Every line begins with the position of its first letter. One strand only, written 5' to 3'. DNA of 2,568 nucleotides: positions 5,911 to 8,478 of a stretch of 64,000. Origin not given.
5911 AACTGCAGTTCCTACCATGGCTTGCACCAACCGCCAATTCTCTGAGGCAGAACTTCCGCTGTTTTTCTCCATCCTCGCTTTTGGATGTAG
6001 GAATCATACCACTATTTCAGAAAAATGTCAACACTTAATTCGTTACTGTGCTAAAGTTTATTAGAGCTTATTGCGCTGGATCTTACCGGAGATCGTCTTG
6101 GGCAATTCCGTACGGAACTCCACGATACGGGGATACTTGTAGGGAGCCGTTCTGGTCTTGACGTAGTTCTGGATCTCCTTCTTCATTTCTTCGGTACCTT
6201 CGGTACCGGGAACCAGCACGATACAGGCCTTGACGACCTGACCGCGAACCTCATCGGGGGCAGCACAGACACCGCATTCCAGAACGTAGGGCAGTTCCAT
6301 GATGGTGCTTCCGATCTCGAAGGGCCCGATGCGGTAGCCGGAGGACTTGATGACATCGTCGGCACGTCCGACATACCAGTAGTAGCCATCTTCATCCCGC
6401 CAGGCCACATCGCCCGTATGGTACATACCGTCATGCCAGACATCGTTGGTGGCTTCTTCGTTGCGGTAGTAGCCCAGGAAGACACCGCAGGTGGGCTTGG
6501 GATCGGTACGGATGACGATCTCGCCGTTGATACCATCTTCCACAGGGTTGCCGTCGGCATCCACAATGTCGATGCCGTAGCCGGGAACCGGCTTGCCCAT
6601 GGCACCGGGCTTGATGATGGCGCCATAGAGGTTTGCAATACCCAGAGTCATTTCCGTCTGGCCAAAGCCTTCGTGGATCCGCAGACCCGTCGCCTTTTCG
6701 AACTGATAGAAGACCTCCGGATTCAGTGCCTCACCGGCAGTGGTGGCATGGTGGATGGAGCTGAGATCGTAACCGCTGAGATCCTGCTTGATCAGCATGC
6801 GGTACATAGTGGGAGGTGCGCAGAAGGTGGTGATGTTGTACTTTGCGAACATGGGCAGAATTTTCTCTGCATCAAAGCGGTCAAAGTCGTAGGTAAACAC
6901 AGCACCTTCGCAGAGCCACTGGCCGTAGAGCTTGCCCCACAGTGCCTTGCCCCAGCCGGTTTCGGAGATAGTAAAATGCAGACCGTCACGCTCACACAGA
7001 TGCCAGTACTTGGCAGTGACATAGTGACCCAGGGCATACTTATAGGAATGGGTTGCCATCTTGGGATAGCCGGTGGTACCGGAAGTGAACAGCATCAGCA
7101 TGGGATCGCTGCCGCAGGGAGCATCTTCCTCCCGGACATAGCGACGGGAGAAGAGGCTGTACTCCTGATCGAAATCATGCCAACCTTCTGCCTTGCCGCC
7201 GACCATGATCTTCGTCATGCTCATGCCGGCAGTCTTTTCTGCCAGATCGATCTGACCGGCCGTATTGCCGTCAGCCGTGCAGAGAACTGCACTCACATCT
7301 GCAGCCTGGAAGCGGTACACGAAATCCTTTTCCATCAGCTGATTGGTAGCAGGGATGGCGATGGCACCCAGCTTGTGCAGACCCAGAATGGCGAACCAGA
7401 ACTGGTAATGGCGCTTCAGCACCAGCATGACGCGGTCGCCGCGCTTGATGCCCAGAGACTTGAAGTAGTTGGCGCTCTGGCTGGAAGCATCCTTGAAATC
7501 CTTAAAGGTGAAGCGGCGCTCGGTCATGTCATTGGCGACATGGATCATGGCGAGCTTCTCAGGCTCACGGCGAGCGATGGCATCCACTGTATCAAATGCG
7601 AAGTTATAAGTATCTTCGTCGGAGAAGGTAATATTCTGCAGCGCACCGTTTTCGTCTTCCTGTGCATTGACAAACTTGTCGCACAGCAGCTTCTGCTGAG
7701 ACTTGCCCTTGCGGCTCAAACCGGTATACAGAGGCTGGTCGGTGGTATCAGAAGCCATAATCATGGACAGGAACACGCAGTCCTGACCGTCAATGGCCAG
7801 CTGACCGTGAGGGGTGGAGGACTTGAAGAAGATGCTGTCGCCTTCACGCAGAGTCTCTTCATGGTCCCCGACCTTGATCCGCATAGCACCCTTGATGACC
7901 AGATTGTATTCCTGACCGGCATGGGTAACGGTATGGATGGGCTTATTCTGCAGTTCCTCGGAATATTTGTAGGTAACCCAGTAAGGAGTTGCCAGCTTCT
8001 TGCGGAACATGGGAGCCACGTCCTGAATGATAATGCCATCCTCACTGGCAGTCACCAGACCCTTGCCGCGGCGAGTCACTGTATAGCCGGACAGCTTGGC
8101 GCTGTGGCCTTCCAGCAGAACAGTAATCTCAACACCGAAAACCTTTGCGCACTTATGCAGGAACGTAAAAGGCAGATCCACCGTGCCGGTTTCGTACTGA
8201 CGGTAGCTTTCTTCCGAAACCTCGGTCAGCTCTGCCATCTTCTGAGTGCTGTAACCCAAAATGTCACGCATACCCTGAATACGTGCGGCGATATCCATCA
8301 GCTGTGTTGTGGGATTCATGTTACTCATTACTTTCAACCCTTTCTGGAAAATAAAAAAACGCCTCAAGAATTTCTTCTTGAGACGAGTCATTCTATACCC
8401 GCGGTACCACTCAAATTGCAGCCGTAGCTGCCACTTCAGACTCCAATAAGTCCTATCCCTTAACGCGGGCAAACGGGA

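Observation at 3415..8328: Two tandem paralogous synthetases each carry a complete XRE-HTH + cupin one-component-regulator module fused to the catalytic domain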

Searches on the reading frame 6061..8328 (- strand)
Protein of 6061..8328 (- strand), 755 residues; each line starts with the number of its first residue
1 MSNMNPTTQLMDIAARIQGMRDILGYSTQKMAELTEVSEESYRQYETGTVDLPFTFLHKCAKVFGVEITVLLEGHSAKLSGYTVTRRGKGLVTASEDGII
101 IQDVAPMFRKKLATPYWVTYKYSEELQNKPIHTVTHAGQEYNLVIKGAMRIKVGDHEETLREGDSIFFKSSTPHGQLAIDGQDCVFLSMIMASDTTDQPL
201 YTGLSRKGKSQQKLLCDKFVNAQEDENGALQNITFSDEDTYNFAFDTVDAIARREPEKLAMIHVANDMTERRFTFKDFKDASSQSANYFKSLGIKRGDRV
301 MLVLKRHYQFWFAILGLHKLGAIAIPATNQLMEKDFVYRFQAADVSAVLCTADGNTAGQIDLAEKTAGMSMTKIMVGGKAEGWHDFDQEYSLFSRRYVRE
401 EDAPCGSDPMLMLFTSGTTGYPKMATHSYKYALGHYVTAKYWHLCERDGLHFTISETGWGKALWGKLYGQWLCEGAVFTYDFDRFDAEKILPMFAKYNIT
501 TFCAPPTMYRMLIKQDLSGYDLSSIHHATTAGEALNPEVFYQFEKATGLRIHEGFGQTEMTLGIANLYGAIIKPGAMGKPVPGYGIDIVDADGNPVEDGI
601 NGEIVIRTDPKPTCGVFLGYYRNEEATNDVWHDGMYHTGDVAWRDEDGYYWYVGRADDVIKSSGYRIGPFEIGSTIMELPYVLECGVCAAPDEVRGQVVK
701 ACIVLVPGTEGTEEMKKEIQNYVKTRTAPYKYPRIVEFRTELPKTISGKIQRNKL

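Call 6: search_protein_families(library=pfam, proteins=[window:6064-8328:-], max_evalue=0.01)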
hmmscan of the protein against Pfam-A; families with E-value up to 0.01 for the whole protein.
seq(755 aa): 6 families
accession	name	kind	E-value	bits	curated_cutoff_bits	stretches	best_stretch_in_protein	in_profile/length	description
PF00501.34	AMP-binding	-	9.5e-61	206.1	29.9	1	251-621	4-384/384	AMP-binding enzyme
PF13193.12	AMP-binding_C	-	1.2e-17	65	24.5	1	671-749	1-76/76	AMP-binding enzyme C-terminal domain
PF07883.17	Cupin_2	-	5.9e-10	39.1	27.2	1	135-188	15-68/70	Cupin domain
PF01381.28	HTH_3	-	3.9e-05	24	23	1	21-70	5-54/55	Helix-turn-helix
PF13560.12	HTH_31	-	7.9e-05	23.3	27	1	13-67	2-57/64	Helix-turn-helix domain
PF12844.13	HTH_19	-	0.00011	22.4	30.2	1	16-74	3-61/64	Helix-turn-helix domain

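Call 7: search_protein_families(library=ncbifam, proteins=[window:6064-8328:-], max_evalue=0.001)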
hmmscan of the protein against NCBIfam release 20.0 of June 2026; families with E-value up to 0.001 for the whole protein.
seq(755 aa): 105 families (the best 25 are shown)
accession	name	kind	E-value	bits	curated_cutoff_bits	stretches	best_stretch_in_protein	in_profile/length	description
NF047394.1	AcylCoAsynMbcS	equivalog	2.4e-127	425.7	850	1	240-755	11-516/525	acyl-CoA synthetase MbcS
NF003313.0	PRK04319.1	equivalog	4.5e-108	361.9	729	1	225-753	27-555/574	acetate--CoA ligase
NF004837.0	PRK06187.1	subfamily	3.2e-80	269.9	476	1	264-755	25-518/531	long-chain-fatty-acid--CoA ligase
TIGR02188.1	Ac_CoA_lig_AcsA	equivalog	1.1e-71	242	724.95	1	221-753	38-599/629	acetate--CoA ligase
TIGR02262.1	benz_CoA_lig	subfamily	5.6e-71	239.8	375.25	1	240-755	2-505/508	benzoate-CoA ligase family protein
NF001208.0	PRK00174.1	subfamily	4.1e-70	236.8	657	1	232-753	68-614/649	acetate--CoA ligase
NF006182.0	PRK08316.1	subfamily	1.4e-65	221.8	663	1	248-753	17-511/523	fatty acyl-CoA synthetase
NF006181.0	PRK08314.1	subfamily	3.9e-64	216.9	705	2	408-752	205-547/563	long-chain-fatty-acid--CoA ligase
NF004808.0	PRK06155.1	equivalog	2.8e-62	210.7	722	1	268-755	42-518/542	ATP-dependent acyl-CoA ligase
NF005947.1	PRK08008.1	equivalog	5.6e-58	196.8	651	1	249-755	14-517/518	crotonobetaine/carnitine-CoA ligase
NF005702.0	PRK07514.1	subfamily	6e-57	193.1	558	1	250-755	8-496/506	malonyl-CoA synthase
NF005714.0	PRK07529.1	subfamily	1.8e-55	188.5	632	2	494-755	309-572/640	acyl-CoA synthetase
NF005220.0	PRK06710.1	equivalog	3.7e-54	183.8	1116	2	404-753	201-547/563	long-chain-fatty-acid--CoA ligase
NF053567.1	HBDA_AROS1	equivalog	1.3e-53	182.2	1000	1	268-755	35-515/523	3-hydroxybenzoate--CoA ligase HbdA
NF005676.0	PRK07470.1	equivalog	3.5e-53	181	774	1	247-753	25-523/544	acyl-CoA synthetase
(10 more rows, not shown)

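Call 18: find_related_loci(query=window:6061-8328:-, collection=genome_contigs, flank=8000)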
Query window:6061-8328:- (755 aa) in genome_contigs; peptide patterns used: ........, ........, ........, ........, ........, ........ (x = any residue, [..] = any of these).
429 stretches matched a pattern; 371 encode a relative of the query (tblastn E <= 1e-3); the best 80 are kept; 80 distinct loci.
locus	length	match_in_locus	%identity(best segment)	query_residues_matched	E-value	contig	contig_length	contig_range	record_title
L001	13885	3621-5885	96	1-755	0e+0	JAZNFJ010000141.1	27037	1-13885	MAG: Candidatus Avilachnospira sp. isolate T1900044714_TS20190180.MAGScoT_cleanbin_000049 SGB_1861_k141_780665, whole ge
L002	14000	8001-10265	93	1-755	0e+0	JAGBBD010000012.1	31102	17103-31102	MAG: Oscillospiraceae bacterium isolate RGIG8958 Water_deer_Rectum-1__c100757, whole genome shotgun sequence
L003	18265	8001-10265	91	1-755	0e+0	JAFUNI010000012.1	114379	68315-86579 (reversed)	MAG: Oscillospiraceae bacterium isolate RGIG4651 Roe_deer_Rectum-4__c914, whole genome shotgun sequence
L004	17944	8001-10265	90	1-755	0e+0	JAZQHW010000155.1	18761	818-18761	MAG: Faecousia sp. isolate T1900044625_TS20190091.MAGScoT_cleanbin_000096 SGB_943_k141_308689, whole genome shotgun sequ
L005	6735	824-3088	89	1-755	0e+0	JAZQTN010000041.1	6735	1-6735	MAG: Faecousia sp. isolate T1900045188_TC20190184.MAGScoT_cleanbin_000013 SGB_5275_k141_387572, whole genome shotgun seq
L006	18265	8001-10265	90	1-755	0e+0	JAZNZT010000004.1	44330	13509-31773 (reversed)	MAG: Faecousia sp. isolate T1900044766_TS20190232.MAGScoT_cleanbin_000032 SGB_2414_k141_983139, whole genome shotgun seq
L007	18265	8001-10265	90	1-755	0e+0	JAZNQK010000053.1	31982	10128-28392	MAG: Faecousia sp. isolate T1900044826_TS20190292.MAGScoT_cleanbin_000021 SGB_2873_k141_1026272, whole genome shotgun se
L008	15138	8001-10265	90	1-755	0e+0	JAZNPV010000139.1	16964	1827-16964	MAG: Faecousia sp. isolate T1900044831_TS20190297.MAGScoT_cleanbin_000022 SGB_2895_k141_1638207, whole genome shotgun se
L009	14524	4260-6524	90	1-755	0e+0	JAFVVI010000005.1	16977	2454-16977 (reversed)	MAG: Oscillospiraceae bacterium isolate RGIG5428 Sheep_Colon-4__c86587, whole genome shotgun sequence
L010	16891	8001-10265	90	1-755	0e+0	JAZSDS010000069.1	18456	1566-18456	MAG: Faecousia sp. isolate T1900044595_TS20190061.MAGScoT_cleanbin_000053 SGB_662_k141_393646, whole genome shotgun sequ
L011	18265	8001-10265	90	1-755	0e+0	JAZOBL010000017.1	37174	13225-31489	MAG: Faecousia sp. isolate T1900044758_TS20190224.MAGScoT_cleanbin_000039 SGB_2324_k141_778837, whole genome shotgun seq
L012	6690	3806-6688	90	1-755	0e+0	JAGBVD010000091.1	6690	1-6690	MAG: Oscillospiraceae bacterium isolate RGIG9475 Yak_Cecum-4__c304694, whole genome shotgun sequence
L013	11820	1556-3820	90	1-755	0e+0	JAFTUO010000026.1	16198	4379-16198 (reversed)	MAG: Oscillospiraceae bacterium isolate RGIG4163 Roe_deer_Colon-2__c186125, whole genome shotgun sequence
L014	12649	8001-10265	90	1-755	0e+0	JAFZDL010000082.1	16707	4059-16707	MAG: Oscillospiraceae bacterium isolate RGIG7666 Water_buffalos_Rectum-1__c707960, whole genome shotgun sequence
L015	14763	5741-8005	90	1-755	0e+0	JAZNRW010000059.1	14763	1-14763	MAG: Faecousia sp. isolate T1900044812_TS20190278.MAGScoT_cleanbin_000030 SGB_2795_k141_2095797, whole genome shotgun se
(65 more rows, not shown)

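Call 47: find_homologous_proteins(query=window:6064-8328:-, max_evalue=1e-30)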
Query window:6064-8328:- (755 aa): 8000 proteins with E <= 1e-30 among 8000 candidates; the best 120 are listed.
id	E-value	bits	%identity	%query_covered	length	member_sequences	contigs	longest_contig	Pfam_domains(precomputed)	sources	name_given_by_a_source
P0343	0.0e+0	1727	97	100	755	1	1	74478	PF07883.18,PF00501.35,PF13193.13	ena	-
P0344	0.0e+0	1713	96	100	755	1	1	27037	PF07883.18,PF00501.35,PF13193.13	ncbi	-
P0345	0.0e+0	1679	94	100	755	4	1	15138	PF12844.14,PF07883.18,PF01381.29,PF00501.35,PF13193.13,PF13560.13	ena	-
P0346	0.0e+0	1665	93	100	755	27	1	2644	PF07883.18,PF00501.35,PF13193.13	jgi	-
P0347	0.0e+0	1642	92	100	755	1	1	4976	PF12844.14,PF07883.18,PF01381.29,PF00501.35,PF13193.13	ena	-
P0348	0.0e+0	1640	91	100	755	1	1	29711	PF12844.14,PF07883.18,PF01381.29,PF00501.35,PF13193.13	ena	-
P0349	0.0e+0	1638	91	100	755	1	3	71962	PF07883.18,PF00501.35,PF13193.13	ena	-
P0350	0.0e+0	1636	91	100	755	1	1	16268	PF07883.18,PF00501.35,PF13193.13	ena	-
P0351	0.0e+0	1636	91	100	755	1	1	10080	PF07883.18,PF00501.35,PF13193.13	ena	-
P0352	0.0e+0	1635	91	99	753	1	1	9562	PF12844.14,PF07883.18,PF00501.35,PF13193.13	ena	-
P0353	0.0e+0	1635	91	100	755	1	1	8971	PF12844.14,PF07883.18,PF01381.29,PF00501.35,PF13193.13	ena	-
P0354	0.0e+0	1635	92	100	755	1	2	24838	PF07883.18,PF01381.29,PF00501.35,PF13193.13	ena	-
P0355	0.0e+0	1635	92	100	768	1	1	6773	PF12844.14,PF07883.18,PF00501.35,PF13193.13,PF13560.13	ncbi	-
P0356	0.0e+0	1629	91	100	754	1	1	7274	PF07883.18,PF00501.35,PF13193.13,PF13560.13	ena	-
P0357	0.0e+0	1627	91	100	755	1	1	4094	PF12844.14,PF07883.18,PF01381.29,PF00501.35,PF13193.13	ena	-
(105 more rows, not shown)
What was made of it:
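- Checked: The full 755-aa architecture recurs in more than 120 database clusters at 88-97% identity (call 47).
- Full-length conservation holds in more than 120 protein clusters (call 47).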

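Call 72: predict_structure(alignment_id=A4)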
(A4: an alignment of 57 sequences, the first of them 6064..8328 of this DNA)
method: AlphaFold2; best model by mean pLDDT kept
length: 755 residues; sequences in the alignment: 57
mean_pLDDT: 73.1   pTM: 0.52
mean pLDDT of the five models: 73.1, 72.7, 71.8, 71.4, 69.0
residues with pLDDT >= 90: 155; 70-90: 348; 50-70: 136; < 50: 116
segments of 3 or more residues with pLDDT < 50: 1-5, 193-211, 413-424, 457-463, 555-584, 610-622, 651-668, 693-695, 745-748
pLDDT, mean of each block of 10 residues (from residue 1): 51 86 86 87 85 80 73 64 76 74 77 84 81 74 94 90 91 85 91 40 29 78 62 72 91 93 87 95 95 90 77 88 76 80 87 84 92 88 90 87 55 41 54 76 82 62 63 90 76 88 79 76 83 59 73 48 27 28 58 79 66 37 60 70 58 40 39 75 79 58 91 94 69 82 61 68
secondary structure, 60 per line:
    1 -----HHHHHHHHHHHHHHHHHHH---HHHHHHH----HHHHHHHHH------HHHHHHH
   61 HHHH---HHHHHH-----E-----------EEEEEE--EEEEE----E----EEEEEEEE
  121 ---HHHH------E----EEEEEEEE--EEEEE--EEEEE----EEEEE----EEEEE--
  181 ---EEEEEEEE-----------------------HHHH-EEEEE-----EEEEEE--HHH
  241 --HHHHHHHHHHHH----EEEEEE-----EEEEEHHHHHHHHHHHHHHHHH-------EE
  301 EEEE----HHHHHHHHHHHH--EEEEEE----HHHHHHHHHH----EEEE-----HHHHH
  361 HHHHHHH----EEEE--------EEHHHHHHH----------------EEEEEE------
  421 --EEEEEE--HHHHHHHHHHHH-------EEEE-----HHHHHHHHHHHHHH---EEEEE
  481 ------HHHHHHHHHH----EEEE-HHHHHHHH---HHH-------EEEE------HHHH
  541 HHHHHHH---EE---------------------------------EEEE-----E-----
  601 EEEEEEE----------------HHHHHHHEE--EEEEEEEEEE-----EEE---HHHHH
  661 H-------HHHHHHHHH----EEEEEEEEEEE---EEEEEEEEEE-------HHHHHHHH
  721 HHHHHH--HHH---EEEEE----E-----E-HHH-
elements in order (helices of 4 or more, strands of 3 or more residues): H6-24 H28-34 H39-47 H54-64 H68-73 E91-96 E99-103 E113-120 H124-127 E139-146 E149-153 E156-160 E165-169 E174-178 E184-191 H215-218 E220-224 E230-235 H243-254 E259-264 E270-274 H275-291 E299-304 H309-320 E323-328 H333-342 E347-350 H356-367 E372-375 H386-392 E409-414 E423-428 H431-442 E450-453 H459-472 E476-480 H487-496 E501-504 H506-513 E527-530 H537-547 E586-589 E601-607 H624-630 E635-644 E650-652 H656-661 H669-677 E682-692 E696-705 H713-726 E735-739
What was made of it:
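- The tether is flexible: pLDDT is below 50 at residues 193-211 and the full-length pTM is 0.52 (call 72). AF2 gave no confident docking of the module on the enzyme (call 72), and no multimer prediction was possible.
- Tried and rejected: Full-length AF2 to see module-enzyme docking. pTM was 0.52 and the linker was disordered, so it was uninformative (call 72).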
